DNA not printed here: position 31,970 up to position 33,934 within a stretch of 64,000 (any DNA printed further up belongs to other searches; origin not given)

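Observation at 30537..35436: Tandem triplication of an uncharacterised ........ / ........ membrane protein family, a candidate new GT-C-like transferase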

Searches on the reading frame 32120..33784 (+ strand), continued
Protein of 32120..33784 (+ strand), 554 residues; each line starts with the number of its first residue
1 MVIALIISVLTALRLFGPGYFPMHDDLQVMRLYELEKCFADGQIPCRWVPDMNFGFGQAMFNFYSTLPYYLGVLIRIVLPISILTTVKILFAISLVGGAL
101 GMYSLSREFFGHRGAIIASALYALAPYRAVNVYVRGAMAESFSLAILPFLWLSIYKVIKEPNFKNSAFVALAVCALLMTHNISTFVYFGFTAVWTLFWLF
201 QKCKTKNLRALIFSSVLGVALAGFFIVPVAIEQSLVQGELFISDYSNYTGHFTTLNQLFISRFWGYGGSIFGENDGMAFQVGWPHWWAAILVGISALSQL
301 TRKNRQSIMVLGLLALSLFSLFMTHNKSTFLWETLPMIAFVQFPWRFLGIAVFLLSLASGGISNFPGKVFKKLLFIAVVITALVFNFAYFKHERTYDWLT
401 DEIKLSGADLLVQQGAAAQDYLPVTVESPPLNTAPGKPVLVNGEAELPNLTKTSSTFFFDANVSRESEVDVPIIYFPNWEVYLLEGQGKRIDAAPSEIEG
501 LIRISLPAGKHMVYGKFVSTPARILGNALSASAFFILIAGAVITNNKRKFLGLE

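Call 34: search_solved_structures(query=A2, max_evalue=10, show_alignments=4)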
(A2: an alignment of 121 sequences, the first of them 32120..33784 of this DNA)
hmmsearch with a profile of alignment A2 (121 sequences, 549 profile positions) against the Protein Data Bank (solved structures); distinct sequences matched with E-value up to 10: 1.
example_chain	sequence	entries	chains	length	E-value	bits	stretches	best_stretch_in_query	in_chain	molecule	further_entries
2mib_A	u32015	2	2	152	1.6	10.3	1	450-497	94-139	INTERLEUKIN-1 BETA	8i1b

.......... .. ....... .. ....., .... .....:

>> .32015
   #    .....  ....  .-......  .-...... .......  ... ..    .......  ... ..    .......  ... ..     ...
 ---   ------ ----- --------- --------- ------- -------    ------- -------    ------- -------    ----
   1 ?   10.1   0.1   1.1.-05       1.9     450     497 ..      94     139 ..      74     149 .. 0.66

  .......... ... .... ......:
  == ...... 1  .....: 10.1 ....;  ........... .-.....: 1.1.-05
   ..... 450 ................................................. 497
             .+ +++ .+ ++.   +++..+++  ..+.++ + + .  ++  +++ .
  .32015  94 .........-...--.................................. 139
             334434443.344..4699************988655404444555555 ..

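Call 43: search_protein_representatives(alignment_id=A2)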
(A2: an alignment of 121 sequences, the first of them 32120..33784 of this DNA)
Query: 121 sequences, 549 profile positions. Proteins with E-value up to 0.001 (for the whole library): 21305; up to 1e-10: 14906; up to 1e-30: 7368. The best 150 are listed.
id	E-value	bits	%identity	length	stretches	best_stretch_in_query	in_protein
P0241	0.0e+00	1021.2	-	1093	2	2-545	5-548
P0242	1.2e-230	783.2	-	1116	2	5-541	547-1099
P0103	7.9e-214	727.6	-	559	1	2-548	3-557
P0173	5.3e-208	708.4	-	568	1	2-543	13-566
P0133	3.9e-203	692.4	-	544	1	4-545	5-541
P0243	2.1e-187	640.4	-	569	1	3-542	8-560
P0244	2.4e-184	630.3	-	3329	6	14-536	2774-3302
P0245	2.1e-182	623.9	-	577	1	6-543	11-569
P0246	6.1e-177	605.9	-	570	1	3-537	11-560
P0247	7.0e-173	592.5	-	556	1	2-546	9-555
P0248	1.2e-172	591.7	-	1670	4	7-539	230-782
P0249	1.7e-171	588.0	-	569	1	2-547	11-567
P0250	9.2e-171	585.5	-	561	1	2-544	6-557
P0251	1.6e-168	578.1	-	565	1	3-545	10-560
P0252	1.1e-166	572.0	-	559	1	2-546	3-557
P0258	1.1e-159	548.9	-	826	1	6-537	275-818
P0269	3.3e-155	534.2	-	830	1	2-545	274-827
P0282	7.0e-149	513.3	-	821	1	4-537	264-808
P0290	1.0e-143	496.2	-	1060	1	5-540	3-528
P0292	4.0e-143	494.3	-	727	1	5-545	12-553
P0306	7.2e-138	476.9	-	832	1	4-545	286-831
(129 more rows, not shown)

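Call 44: search_protein_families(library=pfam, proteins=[P0258, P0269, P0282, P0306, P0241, P0242, P0248, P0290, P0292], max_evalue=0.001)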
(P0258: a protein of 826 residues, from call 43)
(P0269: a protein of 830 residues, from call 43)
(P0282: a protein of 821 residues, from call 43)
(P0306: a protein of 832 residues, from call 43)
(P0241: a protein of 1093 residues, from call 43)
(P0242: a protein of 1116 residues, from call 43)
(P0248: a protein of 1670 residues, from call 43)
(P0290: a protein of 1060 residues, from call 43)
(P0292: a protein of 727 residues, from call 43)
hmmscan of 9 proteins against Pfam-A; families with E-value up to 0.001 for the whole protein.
P0258 (826 aa): 6 families
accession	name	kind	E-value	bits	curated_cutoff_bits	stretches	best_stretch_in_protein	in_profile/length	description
PF00535.33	Glycos_transf_2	-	7.6e-23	81.7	23.3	1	11-185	1-166/168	Glycosyl transferase family 2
PF13641.12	Glyco_tranf_2_3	-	7.2e-15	56.1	27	1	8-232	2-220/230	Glycosyltransferase like family 2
PF10131.15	PTPS_related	-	2.1e-14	53.3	26.4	1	336-677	1-287/621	6-pyruvoyl-tetrahydropterin synthase related domain; membrane protein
PF10111.15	Glyco_tranf_2_2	-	2.6e-05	24.3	27.3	0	36-105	25-101/276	Glycosyltransferase like family 2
PF13632.12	Glyco_trans_2_3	-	7.6e-05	23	27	1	154-243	55-129/198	Glycosyl transferase family group 2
PF13231.12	PMT_2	-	0.00062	20.5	26.1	1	340-485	3-145/160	Dolichyl-phosphate-mannose-protein mannosyltransferase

P0269 (830 aa): 4 families
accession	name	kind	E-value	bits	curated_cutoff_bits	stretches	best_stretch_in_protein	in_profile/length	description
PF00535.33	Glycos_transf_2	-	1.1e-25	91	23.3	1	6-121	1-117/168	Glycosyl transferase family 2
PF13641.12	Glyco_tranf_2_3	-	9.7e-14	52.4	27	1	5-225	3-216/230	Glycosyltransferase like family 2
PF10111.15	Glyco_tranf_2_2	-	1.7e-06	28.2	27.3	1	32-208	28-204/276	Glycosyltransferase like family 2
PF10131.15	PTPS_related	-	1.8e-05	23.8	26.4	1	339-672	1-310/621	6-pyruvoyl-tetrahydropterin synthase related domain; membrane protein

P0282 (821 aa): 5 families
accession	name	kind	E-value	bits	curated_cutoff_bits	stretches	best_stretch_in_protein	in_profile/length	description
PF00535.33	Glycos_transf_2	-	1.9e-25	90.2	23.3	1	10-172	1-165/168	Glycosyl transferase family 2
PF10111.15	Glyco_tranf_2_2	-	1.2e-06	28.7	27.3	1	10-113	1-104/276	Glycosyltransferase like family 2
PF13641.12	Glyco_tranf_2_3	-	1.6e-05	25.5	27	1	9-99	3-95/230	Glycosyltransferase like family 2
PF10131.15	PTPS_related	-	1.9e-05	23.7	26.4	1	327-589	1-248/621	6-pyruvoyl-tetrahydropterin synthase related domain; membrane protein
PF13231.12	PMT_2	-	3e-05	24.7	26.1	1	331-478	3-145/160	Dolichyl-phosphate-mannose-protein mannosyltransferase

P0306 (832 aa): 5 families
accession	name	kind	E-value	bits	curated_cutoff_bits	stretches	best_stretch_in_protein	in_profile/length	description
PF00535.33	Glycos_transf_2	-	3.4e-26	92.6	23.3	1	5-178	1-167/168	Glycosyl transferase family 2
PF13641.12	Glyco_tranf_2_3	-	7.6e-16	59.3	27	1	2-218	1-214/230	Glycosyltransferase like family 2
PF10111.15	Glyco_tranf_2_2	-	2e-11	44.3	27.3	1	6-204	2-205/276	Glycosyltransferase like family 2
PF13632.12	Glyco_trans_2_3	-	5.4e-05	23.5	27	1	83-220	4-127/198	Glycosyl transferase family group 2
PF02709.20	Glyco_transf_7C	-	0.00018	21.5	23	1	159-210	15-67/78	N-terminal domain of galactosyltransferase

P0241 (1093 aa): 3 families
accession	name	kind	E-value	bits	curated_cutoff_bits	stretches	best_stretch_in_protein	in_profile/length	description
PF10131.15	PTPS_related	-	8.9e-30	104.1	26.4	2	70-432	1-346/621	6-pyruvoyl-tetrahydropterin synthase related domain; membrane protein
PF09586.16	YfhO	-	1.8e-17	63.5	28.5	2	56-411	55-401/835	Bacterial membrane protein YfhO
PF13231.12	PMT_2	-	0.00063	20.4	26.1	1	621-751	4-132/160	Dolichyl-phosphate-mannose-protein mannosyltransferase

P0242 (1116 aa): 1 family
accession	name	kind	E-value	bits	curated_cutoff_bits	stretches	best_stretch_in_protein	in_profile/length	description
PF10131.15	PTPS_related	-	1e-20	74.2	26.4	2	83-390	4-300/621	6-pyruvoyl-tetrahydropterin synthase related domain; membrane protein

P0248 (1670 aa): 2 families
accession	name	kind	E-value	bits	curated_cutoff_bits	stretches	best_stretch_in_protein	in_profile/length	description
PF11303.13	DUF3105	-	3.1e-16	60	25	2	1512-1560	9-59/130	Protein of unknown function (DUF3105)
PF10131.15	PTPS_related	-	3e-12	46.3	26.4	2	892-1260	8-301/621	6-pyruvoyl-tetrahydropterin synthase related domain; membrane protein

P0290 (1060 aa): 2 families
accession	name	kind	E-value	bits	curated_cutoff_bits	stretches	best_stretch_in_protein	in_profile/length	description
PF10131.15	PTPS_related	-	4.3e-08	32.5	26.4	1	65-371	1-300/621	6-pyruvoyl-tetrahydropterin synthase related domain; membrane protein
PF13231.12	PMT_2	-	0.00018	22.2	26.1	1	599-731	8-142/160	Dolichyl-phosphate-mannose-protein mannosyltransferase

P0292 (727 aa): 4 families
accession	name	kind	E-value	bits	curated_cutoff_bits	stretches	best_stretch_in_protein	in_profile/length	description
PF02366.24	PMT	-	8.3e-12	45.6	22.7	1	558-710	2-157/245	Dolichyl-phosphate-mannose-protein mannosyltransferase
PF10131.15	PTPS_related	-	1.2e-08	34.3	26.4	1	74-392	1-301/621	6-pyruvoyl-tetrahydropterin synthase related domain; membrane protein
PF13231.12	PMT_2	-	6.4e-08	33.4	26.1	1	621-725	7-112/160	Dolichyl-phosphate-mannose-protein mannosyltransferase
PF09586.16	YfhO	-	0.00028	19.9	28.5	1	455-521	756-822/835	Bacterial membrane protein YfhO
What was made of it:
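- On YfhO (PF09586): Homolog P0241 matches 55-401 (call 44).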
